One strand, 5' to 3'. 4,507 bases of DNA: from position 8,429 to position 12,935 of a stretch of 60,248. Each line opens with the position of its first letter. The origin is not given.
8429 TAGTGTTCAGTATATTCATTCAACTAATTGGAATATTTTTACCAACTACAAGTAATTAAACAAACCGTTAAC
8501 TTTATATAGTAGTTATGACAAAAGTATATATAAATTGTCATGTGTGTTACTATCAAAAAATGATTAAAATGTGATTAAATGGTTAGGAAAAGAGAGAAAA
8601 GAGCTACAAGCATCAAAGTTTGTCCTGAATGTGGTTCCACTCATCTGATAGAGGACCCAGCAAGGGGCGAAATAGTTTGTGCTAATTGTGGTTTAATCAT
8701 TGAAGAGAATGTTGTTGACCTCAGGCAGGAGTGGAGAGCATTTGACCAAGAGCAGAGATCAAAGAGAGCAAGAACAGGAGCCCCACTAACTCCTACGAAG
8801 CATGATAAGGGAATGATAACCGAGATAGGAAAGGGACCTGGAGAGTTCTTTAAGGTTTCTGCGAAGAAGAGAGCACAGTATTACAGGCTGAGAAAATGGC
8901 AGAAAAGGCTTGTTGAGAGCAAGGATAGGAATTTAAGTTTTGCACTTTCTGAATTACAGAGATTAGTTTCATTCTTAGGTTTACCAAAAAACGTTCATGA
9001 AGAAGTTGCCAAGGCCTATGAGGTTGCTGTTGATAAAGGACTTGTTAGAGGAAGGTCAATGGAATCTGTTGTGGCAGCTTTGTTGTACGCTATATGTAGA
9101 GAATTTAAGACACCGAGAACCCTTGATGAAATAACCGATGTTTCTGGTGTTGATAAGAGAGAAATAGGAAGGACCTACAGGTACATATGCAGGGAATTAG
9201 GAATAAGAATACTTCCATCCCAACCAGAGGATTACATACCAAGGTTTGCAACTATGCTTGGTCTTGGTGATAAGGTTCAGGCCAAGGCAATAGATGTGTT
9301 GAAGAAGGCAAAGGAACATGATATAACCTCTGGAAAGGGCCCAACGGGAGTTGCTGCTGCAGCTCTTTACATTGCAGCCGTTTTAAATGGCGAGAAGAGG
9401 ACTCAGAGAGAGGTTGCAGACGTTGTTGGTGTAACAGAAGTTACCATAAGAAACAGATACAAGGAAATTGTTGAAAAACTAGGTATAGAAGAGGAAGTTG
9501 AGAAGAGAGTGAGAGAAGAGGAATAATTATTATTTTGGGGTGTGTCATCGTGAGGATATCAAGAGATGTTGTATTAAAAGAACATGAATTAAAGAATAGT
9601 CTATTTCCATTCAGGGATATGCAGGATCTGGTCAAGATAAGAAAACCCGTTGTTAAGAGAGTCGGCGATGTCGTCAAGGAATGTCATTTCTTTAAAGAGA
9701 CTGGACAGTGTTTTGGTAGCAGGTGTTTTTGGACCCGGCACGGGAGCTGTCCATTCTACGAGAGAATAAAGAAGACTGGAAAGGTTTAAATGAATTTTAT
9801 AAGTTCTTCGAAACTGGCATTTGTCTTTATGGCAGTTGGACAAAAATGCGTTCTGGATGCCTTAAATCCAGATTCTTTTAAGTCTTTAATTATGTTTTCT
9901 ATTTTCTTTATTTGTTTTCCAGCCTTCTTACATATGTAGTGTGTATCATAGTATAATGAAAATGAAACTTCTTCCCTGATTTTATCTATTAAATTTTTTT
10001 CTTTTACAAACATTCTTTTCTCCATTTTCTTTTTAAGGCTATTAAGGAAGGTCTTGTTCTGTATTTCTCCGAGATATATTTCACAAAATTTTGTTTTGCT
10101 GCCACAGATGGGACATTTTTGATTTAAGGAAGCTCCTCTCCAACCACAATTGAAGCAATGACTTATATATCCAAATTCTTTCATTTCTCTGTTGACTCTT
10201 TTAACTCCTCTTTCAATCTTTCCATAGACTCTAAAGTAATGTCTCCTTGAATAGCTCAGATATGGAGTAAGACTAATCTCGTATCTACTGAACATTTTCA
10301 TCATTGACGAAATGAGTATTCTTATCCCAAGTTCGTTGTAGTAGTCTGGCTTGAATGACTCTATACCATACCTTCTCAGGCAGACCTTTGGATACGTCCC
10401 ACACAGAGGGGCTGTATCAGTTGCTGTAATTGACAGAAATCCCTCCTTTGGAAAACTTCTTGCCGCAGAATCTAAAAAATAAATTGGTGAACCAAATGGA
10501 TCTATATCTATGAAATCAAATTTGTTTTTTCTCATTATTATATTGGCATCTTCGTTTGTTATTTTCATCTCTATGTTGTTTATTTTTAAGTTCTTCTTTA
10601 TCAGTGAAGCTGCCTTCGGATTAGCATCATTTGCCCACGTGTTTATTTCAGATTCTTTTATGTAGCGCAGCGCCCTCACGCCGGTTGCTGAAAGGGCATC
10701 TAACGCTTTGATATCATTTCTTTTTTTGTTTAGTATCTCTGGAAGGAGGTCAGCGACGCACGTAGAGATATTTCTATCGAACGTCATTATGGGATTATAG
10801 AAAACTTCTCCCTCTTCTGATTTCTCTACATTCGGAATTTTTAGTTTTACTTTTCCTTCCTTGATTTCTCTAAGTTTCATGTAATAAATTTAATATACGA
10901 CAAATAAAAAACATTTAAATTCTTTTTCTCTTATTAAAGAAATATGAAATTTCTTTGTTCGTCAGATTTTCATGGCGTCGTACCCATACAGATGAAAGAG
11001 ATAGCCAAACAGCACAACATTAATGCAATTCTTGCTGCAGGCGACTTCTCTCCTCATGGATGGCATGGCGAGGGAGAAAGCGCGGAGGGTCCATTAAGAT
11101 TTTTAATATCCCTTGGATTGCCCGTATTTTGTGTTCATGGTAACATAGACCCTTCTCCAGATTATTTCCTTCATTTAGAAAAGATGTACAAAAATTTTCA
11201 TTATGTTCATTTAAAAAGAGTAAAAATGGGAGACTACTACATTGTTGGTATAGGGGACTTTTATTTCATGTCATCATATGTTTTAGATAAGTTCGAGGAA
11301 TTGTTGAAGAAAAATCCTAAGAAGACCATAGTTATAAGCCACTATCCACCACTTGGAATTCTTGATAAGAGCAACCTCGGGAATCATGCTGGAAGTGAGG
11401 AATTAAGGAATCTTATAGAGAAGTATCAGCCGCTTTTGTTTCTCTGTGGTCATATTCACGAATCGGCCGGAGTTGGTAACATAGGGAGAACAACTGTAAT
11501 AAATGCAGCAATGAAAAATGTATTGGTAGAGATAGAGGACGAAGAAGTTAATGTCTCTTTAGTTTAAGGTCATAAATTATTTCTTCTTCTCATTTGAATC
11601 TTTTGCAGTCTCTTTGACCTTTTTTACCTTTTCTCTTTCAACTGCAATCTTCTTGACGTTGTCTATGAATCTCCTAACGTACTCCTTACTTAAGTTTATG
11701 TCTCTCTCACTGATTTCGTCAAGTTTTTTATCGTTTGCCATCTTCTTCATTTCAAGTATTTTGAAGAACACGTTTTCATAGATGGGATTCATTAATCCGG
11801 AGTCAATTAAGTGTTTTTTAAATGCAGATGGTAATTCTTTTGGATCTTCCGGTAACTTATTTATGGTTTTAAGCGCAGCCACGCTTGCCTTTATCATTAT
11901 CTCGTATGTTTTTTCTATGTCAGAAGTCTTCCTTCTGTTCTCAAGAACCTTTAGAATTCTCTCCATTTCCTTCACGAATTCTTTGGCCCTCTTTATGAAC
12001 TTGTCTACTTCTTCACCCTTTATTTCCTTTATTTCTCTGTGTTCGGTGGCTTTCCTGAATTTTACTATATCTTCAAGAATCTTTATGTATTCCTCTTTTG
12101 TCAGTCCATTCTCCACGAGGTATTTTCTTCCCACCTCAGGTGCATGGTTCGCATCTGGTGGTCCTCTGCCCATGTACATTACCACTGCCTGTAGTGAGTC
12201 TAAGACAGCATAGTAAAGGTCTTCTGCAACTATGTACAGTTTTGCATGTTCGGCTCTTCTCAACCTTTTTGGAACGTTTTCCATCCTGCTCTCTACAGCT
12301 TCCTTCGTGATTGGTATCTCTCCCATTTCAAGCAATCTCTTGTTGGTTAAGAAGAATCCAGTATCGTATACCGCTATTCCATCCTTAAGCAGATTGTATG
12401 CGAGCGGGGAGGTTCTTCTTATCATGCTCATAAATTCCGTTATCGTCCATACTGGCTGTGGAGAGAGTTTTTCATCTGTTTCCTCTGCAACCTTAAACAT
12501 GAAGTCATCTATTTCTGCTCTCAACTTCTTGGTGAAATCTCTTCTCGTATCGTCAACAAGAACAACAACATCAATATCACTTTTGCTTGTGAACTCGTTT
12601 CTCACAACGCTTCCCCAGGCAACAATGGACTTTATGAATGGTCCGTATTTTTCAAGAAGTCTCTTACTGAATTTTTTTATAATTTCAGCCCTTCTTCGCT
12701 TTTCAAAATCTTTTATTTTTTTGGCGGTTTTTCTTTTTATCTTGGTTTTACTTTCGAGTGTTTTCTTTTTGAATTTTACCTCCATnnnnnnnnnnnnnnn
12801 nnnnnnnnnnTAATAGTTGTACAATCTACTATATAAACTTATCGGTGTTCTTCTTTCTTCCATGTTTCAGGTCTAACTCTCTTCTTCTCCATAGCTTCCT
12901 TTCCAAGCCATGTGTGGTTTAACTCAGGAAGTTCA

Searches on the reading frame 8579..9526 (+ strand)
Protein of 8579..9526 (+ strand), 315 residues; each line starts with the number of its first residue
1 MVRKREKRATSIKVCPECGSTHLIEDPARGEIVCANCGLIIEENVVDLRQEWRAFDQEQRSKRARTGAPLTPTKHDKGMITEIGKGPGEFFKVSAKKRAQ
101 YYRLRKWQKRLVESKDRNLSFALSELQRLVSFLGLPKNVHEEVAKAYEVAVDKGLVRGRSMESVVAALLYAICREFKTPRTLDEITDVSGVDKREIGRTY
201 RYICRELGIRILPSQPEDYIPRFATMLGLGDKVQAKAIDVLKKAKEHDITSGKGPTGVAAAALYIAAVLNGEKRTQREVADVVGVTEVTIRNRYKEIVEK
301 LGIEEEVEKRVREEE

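Call 69: search_protein_families(library=pfam, proteins=[window:8579-9526:+], max_evalue=0.00001)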
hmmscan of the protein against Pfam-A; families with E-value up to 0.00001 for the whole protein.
window:8579-9526:+ (315 aa): 2 families
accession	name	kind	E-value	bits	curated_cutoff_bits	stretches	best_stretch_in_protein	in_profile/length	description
PF00382.24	TFIIB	-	8.7e-48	160.7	23.6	2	214-299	6-91/92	Transcription factor TFIIB repeat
PF08271.17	Zn_Ribbon_TF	-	3.8e-18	65.2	29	1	14-55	2-43/43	TFIIB zinc-binding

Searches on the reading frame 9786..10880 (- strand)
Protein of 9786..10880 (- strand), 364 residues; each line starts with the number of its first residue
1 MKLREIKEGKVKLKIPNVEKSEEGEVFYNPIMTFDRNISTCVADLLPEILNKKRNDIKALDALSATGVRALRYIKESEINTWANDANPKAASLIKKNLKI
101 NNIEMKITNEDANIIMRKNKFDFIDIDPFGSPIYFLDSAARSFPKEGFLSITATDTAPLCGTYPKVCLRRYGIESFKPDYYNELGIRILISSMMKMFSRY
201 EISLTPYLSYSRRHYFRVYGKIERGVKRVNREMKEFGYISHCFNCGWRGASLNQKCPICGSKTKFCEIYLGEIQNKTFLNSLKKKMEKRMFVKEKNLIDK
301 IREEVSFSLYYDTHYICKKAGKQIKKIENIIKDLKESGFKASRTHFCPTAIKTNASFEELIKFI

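Call 70: search_protein_families(library=pfam, proteins=[window:9786-10880:-], max_evalue=0.00001)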
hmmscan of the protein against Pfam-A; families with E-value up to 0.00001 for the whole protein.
window:9786-10880:- (364 aa): 1 family
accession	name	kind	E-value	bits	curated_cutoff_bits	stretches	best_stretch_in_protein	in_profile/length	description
PF02005.22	TRM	-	1.1e-104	351.1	27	1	9-363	1-374/376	N2,N2-dimethylguanosine tRNA methyltransferase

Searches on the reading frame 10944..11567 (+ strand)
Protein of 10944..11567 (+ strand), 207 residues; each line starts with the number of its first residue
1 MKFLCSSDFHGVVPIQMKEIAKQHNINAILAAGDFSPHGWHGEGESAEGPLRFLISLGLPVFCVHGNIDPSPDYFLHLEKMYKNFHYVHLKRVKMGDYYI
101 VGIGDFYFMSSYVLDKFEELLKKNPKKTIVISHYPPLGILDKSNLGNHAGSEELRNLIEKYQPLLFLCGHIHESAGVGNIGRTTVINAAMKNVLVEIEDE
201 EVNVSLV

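Call 70: search_protein_families(library=pfam, proteins=[window:10944-11567:+], max_evalue=0.00001)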
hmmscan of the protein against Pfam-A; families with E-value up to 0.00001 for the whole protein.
window:10944-11567:+ (207 aa): 3 families
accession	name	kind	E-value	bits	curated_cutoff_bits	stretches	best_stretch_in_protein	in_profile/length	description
PF00149.33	Metallophos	-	1.5e-15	58.6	21.5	1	1-173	1-190/191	Calcineurin-like phosphoesterase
PF14582.11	Metallophos_3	-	3.9e-12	46.5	28.2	1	111-189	162-237/259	Metallophosphoesterase, calcineurin superfamily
PF12850.12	Metallophos_2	-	1e-08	35.8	27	1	1-188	1-132/154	Calcineurin-like phosphoesterase superfamily domain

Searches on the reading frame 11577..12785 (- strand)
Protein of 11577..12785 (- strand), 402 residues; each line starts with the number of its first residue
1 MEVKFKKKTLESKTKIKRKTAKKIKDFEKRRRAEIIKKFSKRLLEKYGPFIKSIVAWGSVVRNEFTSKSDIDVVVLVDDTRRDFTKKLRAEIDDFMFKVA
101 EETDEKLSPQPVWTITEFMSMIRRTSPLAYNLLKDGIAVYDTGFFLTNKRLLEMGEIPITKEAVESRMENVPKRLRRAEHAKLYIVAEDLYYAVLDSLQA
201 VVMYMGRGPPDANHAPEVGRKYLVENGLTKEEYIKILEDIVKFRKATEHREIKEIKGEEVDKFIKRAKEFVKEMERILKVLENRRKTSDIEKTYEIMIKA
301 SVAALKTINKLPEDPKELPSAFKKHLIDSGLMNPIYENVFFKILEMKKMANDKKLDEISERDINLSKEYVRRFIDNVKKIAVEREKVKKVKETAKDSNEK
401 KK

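Call 70: search_protein_families(library=pfam, proteins=[window:11577-12785:-], max_evalue=0.00001)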
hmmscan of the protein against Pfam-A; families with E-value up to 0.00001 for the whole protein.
window:11577-12785:- (402 aa): 2 families
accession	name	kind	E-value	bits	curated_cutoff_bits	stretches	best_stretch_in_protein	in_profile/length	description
PF01909.29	NTP_transf_2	-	1.2e-09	38.8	21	1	36-95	1-60/93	Nucleotidyltransferase domain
PF18765.7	Polbeta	-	2.1e-06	28.2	26.9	1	42-95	5-58/93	Polymerase beta, Nucleotidyltransferase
